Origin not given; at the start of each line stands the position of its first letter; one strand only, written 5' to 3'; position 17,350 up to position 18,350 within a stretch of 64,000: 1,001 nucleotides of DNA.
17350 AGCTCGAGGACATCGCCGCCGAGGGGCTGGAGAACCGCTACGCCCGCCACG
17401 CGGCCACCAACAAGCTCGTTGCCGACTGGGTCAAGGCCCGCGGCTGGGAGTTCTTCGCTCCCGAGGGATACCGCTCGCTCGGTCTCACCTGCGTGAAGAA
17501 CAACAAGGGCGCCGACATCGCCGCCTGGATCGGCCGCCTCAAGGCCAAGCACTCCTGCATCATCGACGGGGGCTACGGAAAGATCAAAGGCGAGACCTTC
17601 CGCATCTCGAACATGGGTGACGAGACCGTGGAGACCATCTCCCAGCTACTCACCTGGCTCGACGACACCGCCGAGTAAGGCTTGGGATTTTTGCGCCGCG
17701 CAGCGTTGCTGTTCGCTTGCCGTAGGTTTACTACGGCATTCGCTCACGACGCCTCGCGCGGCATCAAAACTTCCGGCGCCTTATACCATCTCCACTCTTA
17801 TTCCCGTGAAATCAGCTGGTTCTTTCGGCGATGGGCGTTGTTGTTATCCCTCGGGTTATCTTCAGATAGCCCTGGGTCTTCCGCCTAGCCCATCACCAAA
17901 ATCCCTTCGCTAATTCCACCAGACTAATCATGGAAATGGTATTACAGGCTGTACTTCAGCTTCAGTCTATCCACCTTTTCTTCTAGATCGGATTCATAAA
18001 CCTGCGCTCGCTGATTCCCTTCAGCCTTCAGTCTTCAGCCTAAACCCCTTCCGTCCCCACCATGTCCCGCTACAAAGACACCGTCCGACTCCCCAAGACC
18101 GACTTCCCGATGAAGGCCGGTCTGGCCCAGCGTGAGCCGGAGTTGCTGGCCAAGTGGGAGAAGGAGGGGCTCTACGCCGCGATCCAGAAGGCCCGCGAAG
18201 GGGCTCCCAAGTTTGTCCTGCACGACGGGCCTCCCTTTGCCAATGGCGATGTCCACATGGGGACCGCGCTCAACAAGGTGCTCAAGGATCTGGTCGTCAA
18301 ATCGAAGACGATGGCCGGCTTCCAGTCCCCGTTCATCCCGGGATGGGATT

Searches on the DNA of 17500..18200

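Call 124: search_rna_families(source=window, start=17500, end=18200, threshold=evalue, max_evalue=1)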
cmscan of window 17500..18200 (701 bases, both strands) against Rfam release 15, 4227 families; matches with E-value up to 1: 1.
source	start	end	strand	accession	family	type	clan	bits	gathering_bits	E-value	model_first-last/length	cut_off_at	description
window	17717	17775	-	RF03136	S10-Clostridia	Cis-reg; leader;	-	18.3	35.1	0.32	1-81/81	no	S10-Clostridia ribosomal protein leader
